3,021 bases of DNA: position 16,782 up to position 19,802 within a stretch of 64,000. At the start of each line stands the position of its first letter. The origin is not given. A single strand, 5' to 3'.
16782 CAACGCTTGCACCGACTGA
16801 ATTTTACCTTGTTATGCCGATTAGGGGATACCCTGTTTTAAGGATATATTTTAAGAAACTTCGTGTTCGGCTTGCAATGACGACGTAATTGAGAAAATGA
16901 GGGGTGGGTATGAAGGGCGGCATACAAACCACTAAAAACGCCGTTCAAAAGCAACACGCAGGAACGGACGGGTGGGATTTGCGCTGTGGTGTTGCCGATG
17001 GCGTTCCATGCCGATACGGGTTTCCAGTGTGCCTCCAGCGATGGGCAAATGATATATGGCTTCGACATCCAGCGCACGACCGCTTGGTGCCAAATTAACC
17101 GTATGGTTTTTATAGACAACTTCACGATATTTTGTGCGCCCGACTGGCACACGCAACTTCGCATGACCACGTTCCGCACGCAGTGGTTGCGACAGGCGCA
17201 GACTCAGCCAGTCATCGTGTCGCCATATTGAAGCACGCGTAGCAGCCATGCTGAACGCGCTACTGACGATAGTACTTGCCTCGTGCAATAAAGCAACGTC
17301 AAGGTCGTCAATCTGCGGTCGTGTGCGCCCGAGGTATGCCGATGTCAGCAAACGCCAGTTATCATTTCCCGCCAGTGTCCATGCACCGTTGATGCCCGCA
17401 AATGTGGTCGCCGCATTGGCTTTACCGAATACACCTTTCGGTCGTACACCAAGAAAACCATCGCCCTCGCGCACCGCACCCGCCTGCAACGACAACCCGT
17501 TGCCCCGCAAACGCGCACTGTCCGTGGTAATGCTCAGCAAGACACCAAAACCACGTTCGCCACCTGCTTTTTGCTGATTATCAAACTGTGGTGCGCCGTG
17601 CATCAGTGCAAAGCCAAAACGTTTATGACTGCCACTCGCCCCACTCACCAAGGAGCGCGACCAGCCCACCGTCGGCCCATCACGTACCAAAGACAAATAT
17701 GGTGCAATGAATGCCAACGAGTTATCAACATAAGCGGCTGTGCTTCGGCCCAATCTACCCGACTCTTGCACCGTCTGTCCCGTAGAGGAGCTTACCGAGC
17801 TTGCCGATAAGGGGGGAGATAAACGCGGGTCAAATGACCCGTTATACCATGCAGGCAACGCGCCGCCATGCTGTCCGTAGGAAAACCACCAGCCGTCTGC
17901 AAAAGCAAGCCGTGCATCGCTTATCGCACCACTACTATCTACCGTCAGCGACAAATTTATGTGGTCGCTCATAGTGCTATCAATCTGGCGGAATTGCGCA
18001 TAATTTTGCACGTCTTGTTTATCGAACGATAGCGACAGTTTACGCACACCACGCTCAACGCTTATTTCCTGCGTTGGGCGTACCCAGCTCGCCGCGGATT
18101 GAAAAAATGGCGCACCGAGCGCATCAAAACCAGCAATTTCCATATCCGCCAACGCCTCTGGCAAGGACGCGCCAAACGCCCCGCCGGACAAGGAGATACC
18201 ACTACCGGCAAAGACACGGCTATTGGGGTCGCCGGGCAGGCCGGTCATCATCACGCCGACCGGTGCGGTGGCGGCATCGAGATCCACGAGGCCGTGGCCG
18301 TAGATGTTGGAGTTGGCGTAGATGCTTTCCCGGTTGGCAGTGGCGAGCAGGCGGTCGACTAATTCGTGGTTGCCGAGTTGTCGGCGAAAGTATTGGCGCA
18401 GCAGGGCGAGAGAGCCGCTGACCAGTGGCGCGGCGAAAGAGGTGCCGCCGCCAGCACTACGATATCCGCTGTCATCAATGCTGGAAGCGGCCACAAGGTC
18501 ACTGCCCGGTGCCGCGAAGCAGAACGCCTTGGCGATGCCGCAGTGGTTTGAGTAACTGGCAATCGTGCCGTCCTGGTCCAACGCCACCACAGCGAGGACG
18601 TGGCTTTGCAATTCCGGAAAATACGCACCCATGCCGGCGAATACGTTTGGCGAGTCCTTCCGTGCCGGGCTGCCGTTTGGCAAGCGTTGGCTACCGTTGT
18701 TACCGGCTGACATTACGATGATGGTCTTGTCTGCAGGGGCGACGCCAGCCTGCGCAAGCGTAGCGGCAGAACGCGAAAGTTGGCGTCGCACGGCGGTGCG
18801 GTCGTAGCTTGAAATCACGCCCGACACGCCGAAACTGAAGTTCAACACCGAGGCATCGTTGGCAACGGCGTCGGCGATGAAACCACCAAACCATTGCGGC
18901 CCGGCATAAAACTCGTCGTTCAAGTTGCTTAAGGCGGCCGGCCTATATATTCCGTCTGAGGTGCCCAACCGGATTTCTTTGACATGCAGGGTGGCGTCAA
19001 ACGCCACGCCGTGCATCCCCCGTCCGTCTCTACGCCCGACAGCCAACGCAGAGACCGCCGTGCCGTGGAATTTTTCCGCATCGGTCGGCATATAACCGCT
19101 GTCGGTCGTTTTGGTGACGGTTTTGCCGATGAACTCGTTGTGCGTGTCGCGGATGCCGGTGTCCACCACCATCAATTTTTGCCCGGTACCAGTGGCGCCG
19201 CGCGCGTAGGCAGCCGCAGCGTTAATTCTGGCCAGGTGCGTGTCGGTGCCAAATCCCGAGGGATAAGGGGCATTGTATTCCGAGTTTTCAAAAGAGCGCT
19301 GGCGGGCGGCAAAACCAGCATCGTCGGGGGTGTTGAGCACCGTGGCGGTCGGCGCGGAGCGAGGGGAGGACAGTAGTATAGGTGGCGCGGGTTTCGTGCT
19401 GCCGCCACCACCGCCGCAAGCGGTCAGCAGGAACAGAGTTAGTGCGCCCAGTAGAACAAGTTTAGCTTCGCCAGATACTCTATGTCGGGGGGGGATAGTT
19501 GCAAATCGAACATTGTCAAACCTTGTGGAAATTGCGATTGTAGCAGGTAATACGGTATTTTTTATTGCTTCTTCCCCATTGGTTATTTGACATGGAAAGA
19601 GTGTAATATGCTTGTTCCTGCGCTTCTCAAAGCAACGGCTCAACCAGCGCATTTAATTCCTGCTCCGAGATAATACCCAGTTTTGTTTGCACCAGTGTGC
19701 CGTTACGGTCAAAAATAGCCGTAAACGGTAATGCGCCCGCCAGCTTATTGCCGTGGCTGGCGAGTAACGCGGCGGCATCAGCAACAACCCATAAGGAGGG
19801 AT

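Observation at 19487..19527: G8 homopolymer sets the reading frame of the subtilisin autotransporter start: candidate phase-variation switch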

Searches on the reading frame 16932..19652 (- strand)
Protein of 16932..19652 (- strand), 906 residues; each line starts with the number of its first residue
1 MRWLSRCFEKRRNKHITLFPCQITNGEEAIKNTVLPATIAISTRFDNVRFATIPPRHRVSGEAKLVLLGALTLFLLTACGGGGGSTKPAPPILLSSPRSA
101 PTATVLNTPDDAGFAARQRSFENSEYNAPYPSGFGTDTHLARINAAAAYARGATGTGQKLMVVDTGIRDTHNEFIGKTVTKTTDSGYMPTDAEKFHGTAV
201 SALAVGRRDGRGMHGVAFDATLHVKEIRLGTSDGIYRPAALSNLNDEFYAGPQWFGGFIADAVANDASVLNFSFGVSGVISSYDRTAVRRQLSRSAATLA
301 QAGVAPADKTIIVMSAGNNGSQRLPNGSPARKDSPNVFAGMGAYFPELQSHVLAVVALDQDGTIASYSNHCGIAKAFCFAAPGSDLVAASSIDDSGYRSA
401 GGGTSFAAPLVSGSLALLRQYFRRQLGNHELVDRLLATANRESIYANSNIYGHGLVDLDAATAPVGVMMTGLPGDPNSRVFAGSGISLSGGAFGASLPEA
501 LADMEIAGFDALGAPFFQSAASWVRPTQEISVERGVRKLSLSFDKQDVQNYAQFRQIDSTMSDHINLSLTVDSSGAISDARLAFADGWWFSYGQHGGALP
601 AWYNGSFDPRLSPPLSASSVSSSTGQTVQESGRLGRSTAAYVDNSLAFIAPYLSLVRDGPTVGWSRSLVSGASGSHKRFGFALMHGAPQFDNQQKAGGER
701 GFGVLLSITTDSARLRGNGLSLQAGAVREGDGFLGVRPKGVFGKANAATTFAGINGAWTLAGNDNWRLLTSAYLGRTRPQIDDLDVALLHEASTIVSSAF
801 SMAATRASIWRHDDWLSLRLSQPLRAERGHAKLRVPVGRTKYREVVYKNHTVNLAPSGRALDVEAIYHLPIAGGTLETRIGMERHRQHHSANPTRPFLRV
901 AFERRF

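Call 6: search_protein_families(library=pfam, proteins=[window:16932-19652:-])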
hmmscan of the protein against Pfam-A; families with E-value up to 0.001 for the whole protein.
window:16932-19652:- (906 aa): 1 family
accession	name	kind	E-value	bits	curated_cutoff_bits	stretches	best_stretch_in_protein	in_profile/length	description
PF00082.27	Peptidase_S8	-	5e-28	98.7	21.8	1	155-454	1-288/288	Subtilase family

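Call 9: find_homologous_proteins(query=window:16932-19652:-)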
Query window:16932-19652:- (906 aa): 647 proteins with E <= 0.001 among 8000 candidates; the best 120 are listed.
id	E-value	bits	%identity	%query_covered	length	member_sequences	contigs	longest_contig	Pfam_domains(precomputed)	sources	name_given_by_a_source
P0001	0.0e+0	2040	100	100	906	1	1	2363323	PF00082.28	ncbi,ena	-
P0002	0.0e+0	1107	67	91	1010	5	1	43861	PF00082.28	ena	-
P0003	0.0e+0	1094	55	90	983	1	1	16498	PF00082.28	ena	-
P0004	1.4e-273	928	58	92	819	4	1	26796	PF00082.28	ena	-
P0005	5.5e-273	926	56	94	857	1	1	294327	PF00082.28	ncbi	-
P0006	1.8e-272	925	57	92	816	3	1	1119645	PF00082.28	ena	-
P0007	5.4e-259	880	55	90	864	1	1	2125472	PF00082.28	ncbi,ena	-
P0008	9.8e-259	879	55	91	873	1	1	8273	PF00082.28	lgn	-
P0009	4.9e-249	847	54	89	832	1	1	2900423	PF00082.28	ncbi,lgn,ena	-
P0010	2.4e-237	808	50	92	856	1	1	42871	PF00082.28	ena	-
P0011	9.5e-236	803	54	85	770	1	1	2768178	PF00082.28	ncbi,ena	-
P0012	7.6e-235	800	54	85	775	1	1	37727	PF00082.28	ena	-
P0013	8.6e-222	757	50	89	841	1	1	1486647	PF00082.28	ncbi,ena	-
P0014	3.7e-221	755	50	91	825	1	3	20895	PF00082.28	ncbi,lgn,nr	ncbi:MAG: S8 family serine peptidase [Methylococcales symbiont of Iophon sp. n. MRB-2018]|nr:MAG: S8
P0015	5.1e-221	754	50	90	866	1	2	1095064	PF00082.28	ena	-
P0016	2.7e-218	745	49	89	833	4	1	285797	PF00082.28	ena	-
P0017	5.6e-217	741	49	90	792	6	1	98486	PF00082.28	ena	-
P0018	3.7e-216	738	47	97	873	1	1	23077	PF00082.28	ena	-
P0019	7.1e-216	737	50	89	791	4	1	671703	PF00082.28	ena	-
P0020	1.0e-214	734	50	87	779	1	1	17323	PF00082.28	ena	-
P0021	1.1e-214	733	49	89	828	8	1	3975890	PF00082.28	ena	-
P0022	1.2e-214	733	49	90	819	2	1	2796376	PF00082.28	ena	-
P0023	3.9e-214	732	50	92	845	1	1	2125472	PF00082.28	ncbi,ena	-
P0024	1.5e-213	730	50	88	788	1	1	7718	PF00082.28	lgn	-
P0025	1.7e-213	729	49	88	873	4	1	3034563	PF00082.28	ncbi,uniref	ncbi:S8 family serine peptidase [Candidatus Spongiihabitans sp.]|uniref:S8 family peptidase n=1 Tax=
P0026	1.7e-199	683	48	88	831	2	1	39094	PF00082.28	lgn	-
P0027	1.2e-198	680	50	86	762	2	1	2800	PF00082.28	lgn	-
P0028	3.1e-198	679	49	85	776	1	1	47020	PF00082.28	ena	-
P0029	1.7e-195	670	44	93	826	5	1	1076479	PF00082.28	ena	-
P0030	2.0e-194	666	47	89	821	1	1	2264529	PF00082.28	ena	-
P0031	2.9e-194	666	46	89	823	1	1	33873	PF00082.28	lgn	-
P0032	5.2e-194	665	59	65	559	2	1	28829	PF00082.28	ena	-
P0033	1.1e-193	664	46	88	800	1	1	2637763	PF00082.28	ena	-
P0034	1.3e-193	664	47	90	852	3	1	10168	PF00082.28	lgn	-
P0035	6.0e-192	658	49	86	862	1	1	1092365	PF00082.28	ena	-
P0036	4.6e-191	655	47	90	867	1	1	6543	PF00082.28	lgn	-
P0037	6.3e-190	651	46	89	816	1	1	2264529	PF00082.28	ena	-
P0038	1.5e-189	650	45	90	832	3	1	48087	PF00082.28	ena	-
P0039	2.8e-188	646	46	85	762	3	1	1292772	PF00082.28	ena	-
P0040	1.3e-187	644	46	91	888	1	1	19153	PF00082.28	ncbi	-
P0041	1.8e-186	640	45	92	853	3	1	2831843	PF00082.28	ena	-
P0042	8.3e-184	631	49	82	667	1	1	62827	PF00082.28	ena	-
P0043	3.3e-183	629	44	90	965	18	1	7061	PF00082.28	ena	-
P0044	4.7e-183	629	44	90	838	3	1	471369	PF00082.28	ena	-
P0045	1.8e-179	617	46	92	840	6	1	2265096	PF00082.28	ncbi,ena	-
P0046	2.3e-179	617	44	89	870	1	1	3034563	PF00082.28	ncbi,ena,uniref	ncbi:S8 family serine peptidase [Candidatus Spongiihabitans sp.]|uniref:S8 family peptidase n=1 Tax=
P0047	4.7e-178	612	44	89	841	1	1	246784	PF00082.28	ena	-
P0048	1.7e-176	607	45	89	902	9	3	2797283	PF00082.28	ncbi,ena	-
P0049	8.9e-176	605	44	91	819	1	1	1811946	PF00082.28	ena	-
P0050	2.7e-175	603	43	92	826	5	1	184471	PF00082.28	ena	-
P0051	5.8e-173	595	44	85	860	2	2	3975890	PF00082.28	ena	-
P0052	6.3e-173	595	44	88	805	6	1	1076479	PF00082.28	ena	-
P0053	4.6e-172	592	44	88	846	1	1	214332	PF00082.28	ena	-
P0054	4.8e-171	589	43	88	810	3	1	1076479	PF00082.28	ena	-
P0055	3.1e-170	586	45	88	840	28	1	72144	PF00082.28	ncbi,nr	ncbi:MAG: putative Autotransporter [Arenicellales bacterium IbO2]|nr:MAG: putative Autotransporter [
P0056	1.5e-169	584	43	91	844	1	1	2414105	PF00082.28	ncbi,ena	-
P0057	1.2e-168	581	43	86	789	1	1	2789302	PF00082.28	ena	-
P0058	5.7e-168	579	44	90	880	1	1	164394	PF00082.28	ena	-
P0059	1.2e-167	578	44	89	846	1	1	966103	PF00082.28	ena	-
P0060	2.6e-166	573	42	91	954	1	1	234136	PF00082.28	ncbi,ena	-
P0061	9.6e-166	571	45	85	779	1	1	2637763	PF00082.28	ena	-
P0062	4.5e-159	549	44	85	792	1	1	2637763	PF00082.28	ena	-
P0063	1.7e-158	547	41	92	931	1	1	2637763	PF00082.28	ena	-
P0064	1.8e-158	547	43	89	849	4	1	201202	PF00082.28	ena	-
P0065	2.7e-156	540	40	91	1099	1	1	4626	PF00082.28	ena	-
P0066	1.3e-153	531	41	90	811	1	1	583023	PF00082.28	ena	-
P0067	9.0e-153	529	42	88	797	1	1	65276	PF00082.28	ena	-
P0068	1.7e-152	528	49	68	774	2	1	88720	PF00082.28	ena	-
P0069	3.1e-152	527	49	56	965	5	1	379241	PF00082.28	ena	-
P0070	3.2e-152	527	42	85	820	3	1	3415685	PF00082.28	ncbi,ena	-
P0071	1.1e-151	525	43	87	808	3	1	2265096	PF00082.28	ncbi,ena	-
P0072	3.3e-151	523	44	85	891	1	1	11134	PF00082.28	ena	-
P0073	7.3e-151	522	43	88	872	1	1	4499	PF00082.28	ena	-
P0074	2.6e-150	520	42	86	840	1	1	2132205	PF00082.28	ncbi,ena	-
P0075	4.1e-150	520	41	93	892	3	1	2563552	PF00082.28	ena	-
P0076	7.0e-149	516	42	90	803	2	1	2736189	PF00082.28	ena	-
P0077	7.1e-148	512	42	90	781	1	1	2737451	PF00082.28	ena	-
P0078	3.0e-147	510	48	55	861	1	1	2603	PF00082.28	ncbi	ncbi:MAG: S8 family serine peptidase, partial [Gammaproteobacteria bacterium]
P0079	1.2e-146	508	42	85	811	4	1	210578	PF00082.28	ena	-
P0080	5.6e-146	506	50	45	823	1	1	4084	PF00082.28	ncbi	-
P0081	3.6e-144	500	53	47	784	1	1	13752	PF00082.28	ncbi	-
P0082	2.2e-143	497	40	97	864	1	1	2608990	PF00082.28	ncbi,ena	-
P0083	2.0e-142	494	42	86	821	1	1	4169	PF00082.28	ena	-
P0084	5.9e-142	493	42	91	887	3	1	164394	PF00082.28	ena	-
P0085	8.9e-139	482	41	85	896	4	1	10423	PF00082.28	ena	-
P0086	1.1e-138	482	41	90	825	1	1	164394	PF00082.28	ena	-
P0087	3.3e-138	480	42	85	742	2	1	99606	PF00082.28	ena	-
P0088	5.7e-137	476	41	85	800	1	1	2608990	PF00082.28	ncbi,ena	-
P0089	1.2e-136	475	41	89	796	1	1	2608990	PF00082.28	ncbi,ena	-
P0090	1.7e-136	475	40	90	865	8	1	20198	PF00082.28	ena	-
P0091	1.7e-134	468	40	85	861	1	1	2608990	PF00082.28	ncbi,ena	-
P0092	4.2e-134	467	39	88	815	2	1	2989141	PF00082.28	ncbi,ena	-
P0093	1.0e-133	465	39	90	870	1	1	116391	PF00082.28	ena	-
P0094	6.9e-132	459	40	85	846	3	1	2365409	PF00082.28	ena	-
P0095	1.1e-131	459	39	52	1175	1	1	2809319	PF00082.28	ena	-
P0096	5.2e-131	457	53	53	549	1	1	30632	PF00082.28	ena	-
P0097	2.0e-130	455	41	90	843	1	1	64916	PF00082.28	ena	-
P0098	2.4e-128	448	56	43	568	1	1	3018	PF00082.28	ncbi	-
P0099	1.7e-126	442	40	85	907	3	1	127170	PF00082.28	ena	-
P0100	4.3e-125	437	38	89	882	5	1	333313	PF00082.28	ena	-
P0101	8.5e-125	436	52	48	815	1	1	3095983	PF00082.28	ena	-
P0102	1.6e-123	432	38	89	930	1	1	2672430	PF00082.28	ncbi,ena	-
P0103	4.3e-123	430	39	85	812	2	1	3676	PF00082.28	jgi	-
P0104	1.5e-122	428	42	70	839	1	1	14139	PF00082.28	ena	-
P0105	7.2e-121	423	49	44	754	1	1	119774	PF00082.28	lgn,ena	-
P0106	7.0e-120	420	46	60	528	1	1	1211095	PF00082.28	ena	-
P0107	9.3e-120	419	38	90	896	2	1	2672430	PF00082.28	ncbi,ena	-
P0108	9.3e-120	419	38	87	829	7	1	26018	PF00082.28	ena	-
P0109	9.9e-120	419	36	91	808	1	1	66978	PF00082.28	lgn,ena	-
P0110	1.2e-119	419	48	46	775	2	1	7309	PF00082.28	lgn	-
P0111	1.3e-116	409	35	60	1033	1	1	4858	PF00082.28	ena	-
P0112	8.6e-115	403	43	46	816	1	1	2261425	PF00082.28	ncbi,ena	-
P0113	1.6e-114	402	37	88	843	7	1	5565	PF00082.28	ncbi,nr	ncbi:MAG: S8 family serine peptidase [Gammaproteobacteria bacterium]|nr:S8 family serine peptidase [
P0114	3.3e-114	401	47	48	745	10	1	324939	PF00082.28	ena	-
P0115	1.7e-113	399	48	48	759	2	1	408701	PF00082.28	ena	-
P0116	2.5e-112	395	47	48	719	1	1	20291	PF00082.28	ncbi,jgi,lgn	-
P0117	7.8e-112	393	46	55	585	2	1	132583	PF00082.28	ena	-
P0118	2.3e-110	388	33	87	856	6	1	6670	PF00082.28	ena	-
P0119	2.4e-109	385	42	67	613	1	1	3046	PF00082.28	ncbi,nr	ncbi:MAG: S8 family serine peptidase, partial [Alphaproteobacteria bacterium]|nr:S8 family serine pe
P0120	1.1e-108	383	33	88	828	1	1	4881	PF00082.28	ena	-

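Call 12: find_encoding_contigs(protein=P0001, flank=1000, max_places=3)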
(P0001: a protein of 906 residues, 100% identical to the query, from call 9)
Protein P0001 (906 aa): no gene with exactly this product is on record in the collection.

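Call 14: find_related_loci(query=A1, collection=genome_contigs, flank=3000)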
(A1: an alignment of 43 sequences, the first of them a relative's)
Query A1 (906 aa) in genome_contigs; peptide patterns used: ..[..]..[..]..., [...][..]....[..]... (x = any residue, [..] = any of these).
467 stretches matched a pattern; 376 encode a relative of the query (tblastn E <= 1e-3); the best 80 are kept; 75 distinct loci.
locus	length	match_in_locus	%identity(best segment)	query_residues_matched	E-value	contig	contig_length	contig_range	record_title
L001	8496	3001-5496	56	53-906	0e+0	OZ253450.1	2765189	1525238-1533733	MAG: Candidatus Spongiihabitans sp. isolate eb1f5df6-d8a9-48a6-9648-ca60772a1eda genome assembly, chromosome: 1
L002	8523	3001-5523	56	56-906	0e+0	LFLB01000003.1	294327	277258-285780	MAG: Candidatus Spongiihabitans thiooxidans isolate LS_SOB contig5686, whole genome shotgun sequence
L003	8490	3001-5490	56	57-906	0e+0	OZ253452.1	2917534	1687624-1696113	MAG: Candidatus Spongiihabitans sp. isolate 2f8c62a6-771b-4376-9b9a-acaaca664f49 genome assembly, chromosome: 1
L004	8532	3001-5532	56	47-906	0e+0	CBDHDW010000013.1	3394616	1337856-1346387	MAG: Candidatus Poriferihabitaceae bacterium isolate 67226578-6d30-497a-b66e-a77e508eb20a genome assembly, contig: chrom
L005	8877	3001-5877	55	38-906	0e+0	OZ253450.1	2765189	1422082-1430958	MAG: Candidatus Spongiihabitans sp. isolate eb1f5df6-d8a9-48a6-9648-ca60772a1eda genome assembly, chromosome: 1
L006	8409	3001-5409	55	88-906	0e+0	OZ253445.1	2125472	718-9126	MAG: Gammaproteobacteria bacterium isolate 784a0e4a-5893-478c-96b6-681db1ea85f7 genome assembly, chromosome: 1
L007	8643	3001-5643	52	19-906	0e+0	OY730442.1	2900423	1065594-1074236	MAG: Arenicellales bacterium isolate a2271f91-884a-4664-afb6-7c1ea3e8873e genome assembly, chromosome: 1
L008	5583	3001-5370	50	84-906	0e+0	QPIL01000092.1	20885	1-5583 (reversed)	MAG: Methylococcales symbiont of Iophon sp. n. MRB-2018 isolate M1 NODE_32_length_20885_cov_10.1097_ID_63, whole genome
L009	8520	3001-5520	52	53-906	0e+0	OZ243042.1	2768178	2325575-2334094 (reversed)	MAG: Candidatus Poriferihabitaceae bacterium isolate 49d6dd85-0fda-43e6-b460-8c6e23e76669 genome assembly, chromosome: 1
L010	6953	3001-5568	50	59-906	0e+0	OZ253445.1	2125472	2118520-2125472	MAG: Gammaproteobacteria bacterium isolate 784a0e4a-5893-478c-96b6-681db1ea85f7 genome assembly, chromosome: 1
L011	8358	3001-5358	50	97-906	0e+0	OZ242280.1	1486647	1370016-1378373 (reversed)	MAG: Gammaproteobacteria bacterium isolate 24228fdc-d01c-463b-9888-ab69180e93ae genome assembly, chromosome: 1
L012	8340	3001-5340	49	110-903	0e+0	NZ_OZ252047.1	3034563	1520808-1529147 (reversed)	MAG: Candidatus Spongiihabitans sp. isolate 0f302991-e8ce-4c27-b8b3-1c27fcb5bdee chromosome 1, complete sequence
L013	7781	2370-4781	46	84-906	0e+0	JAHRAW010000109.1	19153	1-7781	MAG: Gammaproteobacteria bacterium isolate SCS1-MAG5 k127_190770_3374, whole genome shotgun sequence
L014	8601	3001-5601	47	34-906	0e+0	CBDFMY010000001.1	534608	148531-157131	MAG: Candidatus Poriferihabitaceae bacterium isolate 6ea70c23-f6ae-4937-b9b1-d70173c59256 genome assembly, contig: conti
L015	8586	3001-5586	44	96-906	0e+0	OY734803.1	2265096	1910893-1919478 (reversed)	MAG: Arenicellales bacterium isolate 56d03a4b-89fb-405b-b6be-bb90cc2699d2 genome assembly, chromosome: 1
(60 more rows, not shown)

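Call 21: find_encoding_contigs(protein=P0003, flank=600, max_places=6)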
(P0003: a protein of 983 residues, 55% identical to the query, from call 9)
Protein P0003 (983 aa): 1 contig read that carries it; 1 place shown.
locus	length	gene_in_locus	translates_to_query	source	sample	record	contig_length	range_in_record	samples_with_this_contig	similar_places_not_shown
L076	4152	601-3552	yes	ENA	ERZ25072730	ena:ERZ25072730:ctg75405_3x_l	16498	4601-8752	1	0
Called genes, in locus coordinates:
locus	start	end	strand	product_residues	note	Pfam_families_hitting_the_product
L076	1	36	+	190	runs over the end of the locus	-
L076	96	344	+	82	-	-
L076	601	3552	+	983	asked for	PF00082:Peptidase_S8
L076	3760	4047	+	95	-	-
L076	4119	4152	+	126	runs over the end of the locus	-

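Call 22: find_encoding_contigs(protein=P0002, flank=600, max_places=6)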
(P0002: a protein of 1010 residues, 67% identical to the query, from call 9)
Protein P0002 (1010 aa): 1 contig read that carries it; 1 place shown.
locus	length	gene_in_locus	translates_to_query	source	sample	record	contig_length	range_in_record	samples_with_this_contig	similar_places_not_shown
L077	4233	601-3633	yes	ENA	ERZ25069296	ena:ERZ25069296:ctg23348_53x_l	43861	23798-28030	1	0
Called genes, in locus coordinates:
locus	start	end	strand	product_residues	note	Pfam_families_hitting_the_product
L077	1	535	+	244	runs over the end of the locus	PF20772:TACO1_YebC_N, PF01709:Transcrip_reg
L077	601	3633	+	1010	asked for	PF00082:Peptidase_S8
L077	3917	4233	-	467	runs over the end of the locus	PF01425:Amidase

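Call 23: find_encoding_contigs(protein=P0044, flank=600, max_places=6)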
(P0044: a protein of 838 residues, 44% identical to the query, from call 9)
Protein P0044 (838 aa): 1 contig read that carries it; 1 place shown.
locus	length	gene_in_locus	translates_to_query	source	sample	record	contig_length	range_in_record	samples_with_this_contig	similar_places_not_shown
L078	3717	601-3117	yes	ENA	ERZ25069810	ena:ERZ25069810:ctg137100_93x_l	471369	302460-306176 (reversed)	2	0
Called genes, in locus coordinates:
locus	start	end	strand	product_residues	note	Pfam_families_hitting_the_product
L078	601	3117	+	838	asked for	PF00082:Peptidase_S8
